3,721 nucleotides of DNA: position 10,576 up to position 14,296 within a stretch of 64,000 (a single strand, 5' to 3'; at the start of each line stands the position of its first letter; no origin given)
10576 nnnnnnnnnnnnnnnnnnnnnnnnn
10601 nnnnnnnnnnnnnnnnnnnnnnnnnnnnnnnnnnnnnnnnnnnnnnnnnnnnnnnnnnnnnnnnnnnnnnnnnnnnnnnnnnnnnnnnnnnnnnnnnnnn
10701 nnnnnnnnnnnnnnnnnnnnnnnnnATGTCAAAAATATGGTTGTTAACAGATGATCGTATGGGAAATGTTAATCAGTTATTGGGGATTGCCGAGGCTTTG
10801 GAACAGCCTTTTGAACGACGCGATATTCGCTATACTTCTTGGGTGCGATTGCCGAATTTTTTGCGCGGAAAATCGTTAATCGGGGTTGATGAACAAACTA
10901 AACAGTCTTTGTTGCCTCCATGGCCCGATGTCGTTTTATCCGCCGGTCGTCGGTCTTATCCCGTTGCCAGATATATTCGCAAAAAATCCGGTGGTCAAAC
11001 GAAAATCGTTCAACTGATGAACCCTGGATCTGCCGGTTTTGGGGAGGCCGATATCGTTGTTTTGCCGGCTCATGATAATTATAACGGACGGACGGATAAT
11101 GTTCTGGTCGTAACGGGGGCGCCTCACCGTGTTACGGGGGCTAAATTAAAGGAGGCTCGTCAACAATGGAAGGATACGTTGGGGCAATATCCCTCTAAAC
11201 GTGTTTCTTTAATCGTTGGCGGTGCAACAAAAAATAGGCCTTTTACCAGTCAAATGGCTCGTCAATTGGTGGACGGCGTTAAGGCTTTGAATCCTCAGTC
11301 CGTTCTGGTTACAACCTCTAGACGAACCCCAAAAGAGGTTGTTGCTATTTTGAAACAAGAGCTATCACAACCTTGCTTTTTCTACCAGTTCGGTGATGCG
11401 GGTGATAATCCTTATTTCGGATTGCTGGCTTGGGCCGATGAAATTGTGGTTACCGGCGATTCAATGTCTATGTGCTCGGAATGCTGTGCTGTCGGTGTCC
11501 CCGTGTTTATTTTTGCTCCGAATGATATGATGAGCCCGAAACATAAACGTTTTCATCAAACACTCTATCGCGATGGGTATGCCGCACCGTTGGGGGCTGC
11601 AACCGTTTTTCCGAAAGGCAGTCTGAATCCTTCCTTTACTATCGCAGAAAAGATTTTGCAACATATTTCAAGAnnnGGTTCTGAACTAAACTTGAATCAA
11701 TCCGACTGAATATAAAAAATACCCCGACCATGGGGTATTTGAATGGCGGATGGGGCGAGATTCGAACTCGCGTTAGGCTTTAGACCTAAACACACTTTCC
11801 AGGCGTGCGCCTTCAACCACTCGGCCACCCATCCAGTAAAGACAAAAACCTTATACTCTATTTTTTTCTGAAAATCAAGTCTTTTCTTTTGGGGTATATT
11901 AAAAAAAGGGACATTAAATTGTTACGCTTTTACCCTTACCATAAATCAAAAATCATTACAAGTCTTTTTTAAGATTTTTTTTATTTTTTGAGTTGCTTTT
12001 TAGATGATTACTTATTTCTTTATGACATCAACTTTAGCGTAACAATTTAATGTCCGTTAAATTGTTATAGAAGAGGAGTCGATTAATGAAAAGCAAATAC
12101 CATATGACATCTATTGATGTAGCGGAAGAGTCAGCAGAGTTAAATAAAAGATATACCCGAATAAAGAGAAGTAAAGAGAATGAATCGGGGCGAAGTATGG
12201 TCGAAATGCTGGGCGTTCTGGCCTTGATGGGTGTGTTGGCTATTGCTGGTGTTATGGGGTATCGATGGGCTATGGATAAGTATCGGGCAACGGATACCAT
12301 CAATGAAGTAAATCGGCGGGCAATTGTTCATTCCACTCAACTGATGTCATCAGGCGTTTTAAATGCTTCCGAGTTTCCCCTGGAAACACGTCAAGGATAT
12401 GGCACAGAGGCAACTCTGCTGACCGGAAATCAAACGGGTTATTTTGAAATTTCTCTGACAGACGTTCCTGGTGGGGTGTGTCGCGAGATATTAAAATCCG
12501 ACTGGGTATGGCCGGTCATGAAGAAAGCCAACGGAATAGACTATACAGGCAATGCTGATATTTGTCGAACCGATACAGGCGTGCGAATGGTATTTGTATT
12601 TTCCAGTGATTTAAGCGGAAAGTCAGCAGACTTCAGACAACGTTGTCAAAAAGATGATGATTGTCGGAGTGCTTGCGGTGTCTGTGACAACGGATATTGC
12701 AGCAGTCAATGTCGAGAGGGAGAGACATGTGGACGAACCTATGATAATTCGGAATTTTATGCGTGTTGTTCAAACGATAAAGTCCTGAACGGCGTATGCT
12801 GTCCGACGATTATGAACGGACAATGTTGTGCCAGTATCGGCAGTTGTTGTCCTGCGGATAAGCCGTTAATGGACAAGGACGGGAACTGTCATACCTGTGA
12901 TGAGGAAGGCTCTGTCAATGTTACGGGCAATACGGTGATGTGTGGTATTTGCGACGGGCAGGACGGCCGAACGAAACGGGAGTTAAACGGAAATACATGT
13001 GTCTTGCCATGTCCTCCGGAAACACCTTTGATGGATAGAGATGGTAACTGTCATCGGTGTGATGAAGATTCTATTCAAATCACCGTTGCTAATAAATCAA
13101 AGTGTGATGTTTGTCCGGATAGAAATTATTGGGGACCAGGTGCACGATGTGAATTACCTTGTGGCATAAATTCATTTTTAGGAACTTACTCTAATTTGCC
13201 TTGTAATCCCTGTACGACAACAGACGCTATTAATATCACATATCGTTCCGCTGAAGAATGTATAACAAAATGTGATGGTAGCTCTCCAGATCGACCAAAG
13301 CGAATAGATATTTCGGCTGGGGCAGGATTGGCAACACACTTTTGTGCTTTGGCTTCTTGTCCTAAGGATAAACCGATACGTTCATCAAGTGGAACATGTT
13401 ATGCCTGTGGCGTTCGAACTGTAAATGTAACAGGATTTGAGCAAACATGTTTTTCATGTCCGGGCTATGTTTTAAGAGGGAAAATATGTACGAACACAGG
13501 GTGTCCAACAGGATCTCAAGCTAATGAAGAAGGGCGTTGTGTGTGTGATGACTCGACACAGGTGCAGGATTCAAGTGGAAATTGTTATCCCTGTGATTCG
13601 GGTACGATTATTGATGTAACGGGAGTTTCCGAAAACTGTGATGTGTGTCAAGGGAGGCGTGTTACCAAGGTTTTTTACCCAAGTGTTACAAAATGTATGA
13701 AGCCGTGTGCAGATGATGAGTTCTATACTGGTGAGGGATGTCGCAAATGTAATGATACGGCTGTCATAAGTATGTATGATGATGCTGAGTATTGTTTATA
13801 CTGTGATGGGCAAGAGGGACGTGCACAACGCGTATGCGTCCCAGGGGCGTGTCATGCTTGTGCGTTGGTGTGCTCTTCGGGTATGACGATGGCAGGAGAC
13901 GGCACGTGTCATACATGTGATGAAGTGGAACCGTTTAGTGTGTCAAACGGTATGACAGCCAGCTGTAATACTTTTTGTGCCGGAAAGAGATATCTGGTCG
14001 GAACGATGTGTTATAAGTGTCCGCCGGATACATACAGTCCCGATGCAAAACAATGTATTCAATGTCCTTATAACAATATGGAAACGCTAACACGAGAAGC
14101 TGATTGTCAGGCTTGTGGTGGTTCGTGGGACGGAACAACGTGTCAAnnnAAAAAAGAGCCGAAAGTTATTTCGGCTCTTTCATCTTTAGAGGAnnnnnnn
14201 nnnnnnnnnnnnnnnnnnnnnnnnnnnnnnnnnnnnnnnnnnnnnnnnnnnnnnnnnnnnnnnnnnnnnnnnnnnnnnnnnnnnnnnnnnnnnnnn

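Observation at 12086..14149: Type IV pilin fused to a giant cysteine-rich tandem-repeat module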

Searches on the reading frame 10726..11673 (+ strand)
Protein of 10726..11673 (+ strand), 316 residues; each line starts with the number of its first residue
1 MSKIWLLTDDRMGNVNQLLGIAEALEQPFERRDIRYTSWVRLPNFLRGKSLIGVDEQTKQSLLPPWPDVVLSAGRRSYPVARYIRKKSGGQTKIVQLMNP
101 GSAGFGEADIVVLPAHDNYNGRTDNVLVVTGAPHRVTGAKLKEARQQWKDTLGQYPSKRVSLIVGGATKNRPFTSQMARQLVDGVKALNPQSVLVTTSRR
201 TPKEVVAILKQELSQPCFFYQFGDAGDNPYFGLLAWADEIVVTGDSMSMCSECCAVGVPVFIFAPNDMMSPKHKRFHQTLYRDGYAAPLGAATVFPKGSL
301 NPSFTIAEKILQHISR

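Call 20: search_protein_families(library=pfam, proteins=[window:10726-11673:+], max_evalue=0.001)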
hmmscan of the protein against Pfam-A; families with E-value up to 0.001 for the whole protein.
window:10726-11673:+ (316 aa): 1 family
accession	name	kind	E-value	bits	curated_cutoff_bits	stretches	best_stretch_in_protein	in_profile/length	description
PF06258.17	Mito_fiss_Elm1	-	7.5e-81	272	27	1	13-313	2-303/304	Mitochondrial fission ELM1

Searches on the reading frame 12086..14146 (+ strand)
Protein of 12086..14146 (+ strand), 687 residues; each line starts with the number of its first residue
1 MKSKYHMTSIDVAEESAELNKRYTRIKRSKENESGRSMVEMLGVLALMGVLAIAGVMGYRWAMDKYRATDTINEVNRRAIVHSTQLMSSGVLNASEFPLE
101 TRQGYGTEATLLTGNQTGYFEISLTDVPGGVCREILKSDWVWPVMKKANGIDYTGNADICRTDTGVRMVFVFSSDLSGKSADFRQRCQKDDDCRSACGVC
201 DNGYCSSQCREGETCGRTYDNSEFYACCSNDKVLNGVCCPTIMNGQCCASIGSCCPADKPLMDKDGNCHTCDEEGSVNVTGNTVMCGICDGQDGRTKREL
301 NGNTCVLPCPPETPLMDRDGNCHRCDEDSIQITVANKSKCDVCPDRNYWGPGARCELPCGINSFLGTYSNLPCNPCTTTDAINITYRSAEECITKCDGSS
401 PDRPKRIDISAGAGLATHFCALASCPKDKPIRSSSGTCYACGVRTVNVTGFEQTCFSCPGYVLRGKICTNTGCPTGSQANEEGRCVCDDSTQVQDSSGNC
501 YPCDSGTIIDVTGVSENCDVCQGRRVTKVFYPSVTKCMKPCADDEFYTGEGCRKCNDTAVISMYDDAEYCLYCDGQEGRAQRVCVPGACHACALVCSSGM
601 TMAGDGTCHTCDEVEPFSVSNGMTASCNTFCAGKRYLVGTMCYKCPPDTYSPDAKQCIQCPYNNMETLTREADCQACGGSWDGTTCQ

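Call 3: search_protein_families(library=pfam, proteins=[window:12086-14146:+], max_evalue=10)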
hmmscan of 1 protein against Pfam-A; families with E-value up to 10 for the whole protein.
window:12086-14146:+ (687 aa): 0 families

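Call 4: search_protein_families(library=ncbifam, proteins=[window:12086-14146:+], max_evalue=10)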
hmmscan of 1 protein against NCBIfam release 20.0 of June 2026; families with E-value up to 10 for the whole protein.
window:12086-14146:+ (687 aa): 0 families

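Call 8: find_homologous_proteins(query=window:12086-14146:+, max_evalue=0.001)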
Query window:12086-14146:+ (687 aa): 173 proteins with E <= 0.001 among 6676 candidates; the best 120 are listed.
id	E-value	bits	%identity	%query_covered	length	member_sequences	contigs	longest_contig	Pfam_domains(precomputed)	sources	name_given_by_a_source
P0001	0.0e+0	1617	100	100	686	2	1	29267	-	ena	-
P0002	1.9e-244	832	56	96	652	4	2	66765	-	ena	-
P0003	3.1e-234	798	55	96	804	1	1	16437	-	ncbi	-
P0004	4.1e-221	754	53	96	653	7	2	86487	-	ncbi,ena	-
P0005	3.3e-199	682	46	97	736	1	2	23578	-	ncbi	-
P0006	7.1e-189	648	63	66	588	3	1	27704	-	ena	-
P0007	1.7e-142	495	40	95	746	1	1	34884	-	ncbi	-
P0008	1.6e-101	359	34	90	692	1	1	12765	-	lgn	-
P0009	4.0e-96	341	32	88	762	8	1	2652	-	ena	-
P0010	1.9e-95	339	32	89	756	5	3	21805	-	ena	-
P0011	8.2e-90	320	33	88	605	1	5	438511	-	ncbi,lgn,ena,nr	ncbi:MAG: hypothetical protein IKV03_01245 [Alphaproteobacteria bacterium]|nr:hypothetical protein [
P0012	1.7e-85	306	29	90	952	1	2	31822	-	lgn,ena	-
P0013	5.3e-85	304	35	72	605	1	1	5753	-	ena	-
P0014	3.7e-83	298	32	96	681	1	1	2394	-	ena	-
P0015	5.8e-83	298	32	92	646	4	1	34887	-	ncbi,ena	-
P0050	4.0e-48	183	26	97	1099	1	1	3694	-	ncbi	-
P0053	2.3e-37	147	51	23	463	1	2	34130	-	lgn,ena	-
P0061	1.6e-28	118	43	23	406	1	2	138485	-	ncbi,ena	-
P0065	4.7e-26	110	29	54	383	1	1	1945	PF24445.2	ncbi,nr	ncbi:MAG: hypothetical protein IKZ02_02025, partial [Alphaproteobacteria bacterium]|nr:hypothetical 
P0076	3.0e-23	100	45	17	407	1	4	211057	-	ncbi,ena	-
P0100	9.7e-18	82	34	23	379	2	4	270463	PF00754.32,PF22633.4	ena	-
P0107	1.5e-14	72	32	26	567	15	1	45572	PF25024.1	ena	-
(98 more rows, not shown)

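Call 10: find_encoding_contigs(protein=window:12086-14146:+, flank=10000, max_places=4)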
Protein window:12086-14146:+ (687 aa): no gene with exactly this product is on record in the collection.

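Call 12: find_encoding_contigs(protein=P0001, flank=10000, max_places=3)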
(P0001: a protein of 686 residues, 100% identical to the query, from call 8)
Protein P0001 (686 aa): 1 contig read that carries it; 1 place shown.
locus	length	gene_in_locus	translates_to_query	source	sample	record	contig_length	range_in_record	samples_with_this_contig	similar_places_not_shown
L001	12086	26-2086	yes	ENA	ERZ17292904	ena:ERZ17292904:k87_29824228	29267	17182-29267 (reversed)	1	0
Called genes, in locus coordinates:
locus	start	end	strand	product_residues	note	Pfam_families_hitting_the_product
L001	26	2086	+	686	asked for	-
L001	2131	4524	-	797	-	PF20437:LonC_helical, PF13654:AAA_32, PF20436:LonB_AAA-LID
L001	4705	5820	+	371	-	PF00712:DNA_pol3_beta, PF02767:DNA_pol3_beta_2, PF02768:DNA_pol3_beta_3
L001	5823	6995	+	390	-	PF02463:SMC_N, PF13175:AAA_15 (weak), PF13476:AAA_23, PF13304:AAA_21 (faint)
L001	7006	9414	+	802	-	PF02518:HATPase_c, PF00204:DNA_gyraseB, PF01751:Toprim, PF21249:GyrB_hook, PF00986:DNA_gyraseB_C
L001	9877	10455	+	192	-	PF13505:OMP_b-brl, PF01389:OmpA_membrane (weak)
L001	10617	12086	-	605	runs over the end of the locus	PF17297:PEPCK_N, PF00821:PEPCK_GTP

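Call 13: find_encoding_contigs(protein=P0011, flank=10000, max_places=3)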
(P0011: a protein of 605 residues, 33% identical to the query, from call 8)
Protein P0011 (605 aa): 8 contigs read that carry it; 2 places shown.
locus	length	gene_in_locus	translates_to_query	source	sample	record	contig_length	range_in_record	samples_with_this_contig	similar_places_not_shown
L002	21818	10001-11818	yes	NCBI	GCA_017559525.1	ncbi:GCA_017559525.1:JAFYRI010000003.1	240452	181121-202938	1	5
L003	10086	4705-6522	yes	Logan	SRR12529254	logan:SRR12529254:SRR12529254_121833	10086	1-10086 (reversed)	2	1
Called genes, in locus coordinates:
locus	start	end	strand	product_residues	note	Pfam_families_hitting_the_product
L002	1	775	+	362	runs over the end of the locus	-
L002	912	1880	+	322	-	-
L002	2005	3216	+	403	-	PF12796:Ank_2, PF12796:Ank_2, PF13637:Ank_4 (weak), PF00023:Ank (weak), PF13637:Ank_4 (weak), PF12796:Ank_2, PF12796:Ank_2, PF13857:Ank_5, +7 more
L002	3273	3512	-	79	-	-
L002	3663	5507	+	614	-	PF01134:GIDA, PF03486:HI0933_like (faint), PF07992:Pyr_redox_2 (weak), PF12831:FAD_oxidored (weak), PF21680:GIDA_C_1st, PF13932:SAM_GIDA_C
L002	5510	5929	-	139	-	-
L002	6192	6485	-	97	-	PF00196:GerE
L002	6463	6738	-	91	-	-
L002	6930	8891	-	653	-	PF17764:PriA_3primeBD, PF00270:DEAD, PF04851:ResIII, PF18319:Zn_ribbon_PriA, PF00271:Helicase_C (weak), PF18074:PriA_C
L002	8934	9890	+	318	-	PF02899:Phage_int_SAM_1, PF13495:Phage_int_SAM_4 (faint), PF00589:Phage_integrase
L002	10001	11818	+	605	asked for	-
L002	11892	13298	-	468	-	PF00071:Ras (weak), PF01926:MMR_HSR1, PF02421:FeoB_N, PF04548:AIG1 (weak), PF00009:GTP_EFTU, PF01926:MMR_HSR1, PF02421:FeoB_N, PF14714:KH_dom-like, +4 more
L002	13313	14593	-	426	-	PF01011:PQQ (faint), PF13570:Beta-prop_ACSF4, PF25293:Beta-prop_EMC1_N (faint), PF13360:PQQ_2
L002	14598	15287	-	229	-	PF09976:TPR_21, PF13428:TPR_14 (faint), PF14559:TPR_19 (faint)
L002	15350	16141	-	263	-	PF00106:adh_short, PF08659:KR, PF13561:adh_short_C2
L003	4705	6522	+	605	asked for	-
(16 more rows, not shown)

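Call 36: search_protein_families(library=pfam, proteins=[P0065, P0012, P0107, P0100, P0061, P0076, P0053, P0050, P0008], max_evalue=0.1)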
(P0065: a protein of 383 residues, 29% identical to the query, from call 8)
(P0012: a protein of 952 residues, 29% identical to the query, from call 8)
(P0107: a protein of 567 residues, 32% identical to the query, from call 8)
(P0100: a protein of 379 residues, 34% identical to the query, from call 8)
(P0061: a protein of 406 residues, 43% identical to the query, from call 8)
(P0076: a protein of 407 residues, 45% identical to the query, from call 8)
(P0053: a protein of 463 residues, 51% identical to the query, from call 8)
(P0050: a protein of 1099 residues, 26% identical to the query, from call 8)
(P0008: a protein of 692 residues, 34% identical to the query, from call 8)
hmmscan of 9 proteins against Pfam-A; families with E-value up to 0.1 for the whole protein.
P0065 (383 aa): 2 families
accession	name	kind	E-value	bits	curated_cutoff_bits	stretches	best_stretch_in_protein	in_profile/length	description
PF24445.1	DUF7564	-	0.0011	19.8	32.2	0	256-278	8-30/76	Family of unknown function (DUF7564)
PF07295.17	DUF1451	-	0.029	15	26.1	0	237-261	115-139/146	Zinc-ribbon containing domain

P0012 (952 aa): 0 families

P0107 (567 aa): 3 families
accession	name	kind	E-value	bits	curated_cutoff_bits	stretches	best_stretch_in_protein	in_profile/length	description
PF25024.1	EGF_TEN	-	9.6e-09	35.6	65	2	188-361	62-223/234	Teneurin EGF domain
PF23106.1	EGF_Teneurin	-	0.001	19.5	24.3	2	330-360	3-30/30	Teneurin-like EGF domain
PF21795.3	JAG1-like_EGF2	-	0.018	15.5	27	1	204-217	10-23/25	Protein jagged-1-like, atypical EGF2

P0100 (379 aa): 2 families
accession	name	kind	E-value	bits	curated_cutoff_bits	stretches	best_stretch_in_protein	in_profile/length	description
PF22633.2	F5_F8_type_C_2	-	2.3e-08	35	27.8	1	239-344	2-90/91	NedA-like, galactose-binding domain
PF00754.31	F5_F8_type_C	-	1.9e-06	28.5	28.2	1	226-349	4-114/127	F5/8 type C domain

P0061 (406 aa): 0 families

P0076 (407 aa): 2 families
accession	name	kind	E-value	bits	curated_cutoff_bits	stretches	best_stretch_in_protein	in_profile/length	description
PF22627.1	AglB_core-like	-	0.065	14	27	0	286-308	42-64/111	AglB core domain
PF07963.17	N_methyl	-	0.069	13.2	21.2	0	21-38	8-25/27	Prokaryotic N-terminal methylation motif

P0053 (463 aa): 1 family
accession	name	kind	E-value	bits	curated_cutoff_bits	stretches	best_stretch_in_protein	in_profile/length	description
PF07963.17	N_methyl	-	0.047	13.7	21.2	1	15-38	2-25/27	Prokaryotic N-terminal methylation motif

P0050 (1099 aa): 1 family
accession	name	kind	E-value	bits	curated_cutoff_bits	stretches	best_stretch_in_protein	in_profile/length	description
PF18327.6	PRODH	-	0.029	15.1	26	1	505-522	2-19/48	Proline utilization A proline dehydrogenase N-terminal domain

P0008 (692 aa): 0 families

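Call 48: predict_structure(alignment_id=A2)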
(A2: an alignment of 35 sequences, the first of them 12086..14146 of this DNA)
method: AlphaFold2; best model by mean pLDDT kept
length: 687 residues; sequences in the alignment: 35
mean_pLDDT: 85.1   pTM: 0.62
mean pLDDT of the five models: 85.1, 84.5, 82.7, 82.3, 82.2
residues with pLDDT >= 90: 345; 70-90: 259; 50-70: 49; < 50: 34
segments of 3 or more residues with pLDDT < 50: 1-15, 20-22, 24-34
pLDDT, mean of each block of 10 residues (from residue 1): 37 45 44 47 71 83 92 93 88 87 92 77 91 90 86 84 80 74 70 82 83 87 88 89 90 90 95 94 91 86 95 95 88 94 94 92 89 91 93 96 96 79 97 96 94 95 95 95 95 93 91 88 79 79 88 93 81 92 81 93 92 91 85 85 85 73 66 83 84
secondary structure, 60 per line:
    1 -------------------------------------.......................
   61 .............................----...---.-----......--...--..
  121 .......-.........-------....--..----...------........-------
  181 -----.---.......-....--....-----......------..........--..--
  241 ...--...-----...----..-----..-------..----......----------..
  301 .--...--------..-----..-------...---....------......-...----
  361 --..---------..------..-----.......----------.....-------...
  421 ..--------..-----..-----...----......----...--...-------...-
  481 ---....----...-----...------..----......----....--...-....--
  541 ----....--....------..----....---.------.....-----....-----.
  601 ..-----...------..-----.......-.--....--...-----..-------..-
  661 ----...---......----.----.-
elements in order (helices of 4 or more, strands of 3 or more residues): H38-89 E106-111 E119-127 H129-137 E145-148 E166-173 H190-196 E198-201 E204-207 E213-218 E225-229 E241-243 E246-248 E254-256 H283-288 E299-301 E304-306 E331-333 H337-340 E347-349 E354-356 H389-395 E406-410 E418-422 E445-447 H452-457 E462-464 E467-469 E477-479 E484-487 E492-494 E500-502 H515-520 E525-528 E535-538 E545-548 E551-554 H567-570 E581-585 E591-594 E600-602 E608-610 H624-630 E635-638 E641-643 H671-676

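Call 51: fold_search(model_id=the predicted structure, library=pdb)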
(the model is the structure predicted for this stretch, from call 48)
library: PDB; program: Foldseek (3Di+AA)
matches with E <= 10: 142; with E <= 0.001: 0
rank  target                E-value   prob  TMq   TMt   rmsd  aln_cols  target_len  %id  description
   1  8uhf_E                1.8e-02  1.00  0.14  0.42   6.8       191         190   13  Cryo-EM of Vibrio cholerae toxin co-regulated pilus - asymmetric reconstruction (released 2023-12-06)
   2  8uhf_A                2.1e-02  0.99  0.14  0.41   7.6       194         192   12  Cryo-EM of Vibrio cholerae toxin co-regulated pilus - asymmetric reconstruction (released 2023-12-06)
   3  8uhf_H                2.5e-02  0.99  0.14  0.42   7.0       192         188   16  Cryo-EM of Vibrio cholerae toxin co-regulated pilus - asymmetric reconstruction (released 2023-12-06)
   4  9iuf_A                2.8e-02  1.00  0.16  0.45   6.3       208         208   12  Cryo-EM structure of the type IVb pilus from enterotoxigenic Escherichia coli (released 2025-05-28)
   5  3fhu_A                3.5e-02  0.99  0.10  0.39   3.8        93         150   24  Crystal structure of type IV b pilin from Salmonella typhi (released 2009-10-20)
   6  8uhf_F                3.7e-02  0.99  0.14  0.42   6.5       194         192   14  Cryo-EM of Vibrio cholerae toxin co-regulated pilus - asymmetric reconstruction (released 2023-12-06)
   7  8uhf_I                9.1e-02  0.94  0.14  0.40   7.6       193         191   12  Cryo-EM of Vibrio cholerae toxin co-regulated pilus - asymmetric reconstruction (released 2023-12-06)
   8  8uhf_D                9.6e-02  0.90  0.13  0.38   7.1       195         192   11  Cryo-EM of Vibrio cholerae toxin co-regulated pilus - asymmetric reconstruction (released 2023-12-06)
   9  8uhf_B                1.3e-01  0.94  0.14  0.40   7.6       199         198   13  Cryo-EM of Vibrio cholerae toxin co-regulated pilus - asymmetric reconstruction (released 2023-12-06)
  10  9a3z_B                4.1e-01  0.04  0.09  0.15  20.2       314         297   11  A predicted model of tissue transglutaminase 2 (TG2) in complex with plasma fibronectin's gelatin binding domain (FNI6 (released 2024-02-02)
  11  3hrv_B                4.6e-01  0.63  0.12  0.39   6.3       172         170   13  Crystal structure of TcpA, a Type IV pilin from Vibrio cholerae El Tor biotype (released 2010-06-16)
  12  3hrv_A                4.6e-01  0.51  0.10  0.32   8.3       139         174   12  Crystal structure of TcpA, a Type IV pilin from Vibrio cholerae El Tor biotype (released 2010-06-16)
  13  3s0t_B                8.5e-01  0.51  0.12  0.39   6.0       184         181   10  Crystal structure of the CofA Type IV pilin subunit from enterotoxigenic E. coli (released 2012-04-11)
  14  1oqw_A                9.0e-01  0.75  0.11  0.44   5.4       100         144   13  Full-Length PAK Pilin from Pseudomonas aeruginosa (released 2003-06-03)
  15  3s0t_A                9.0e-01  0.51  0.12  0.39   6.1       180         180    9  Crystal structure of the CofA Type IV pilin subunit from enterotoxigenic E. coli (released 2012-04-11)
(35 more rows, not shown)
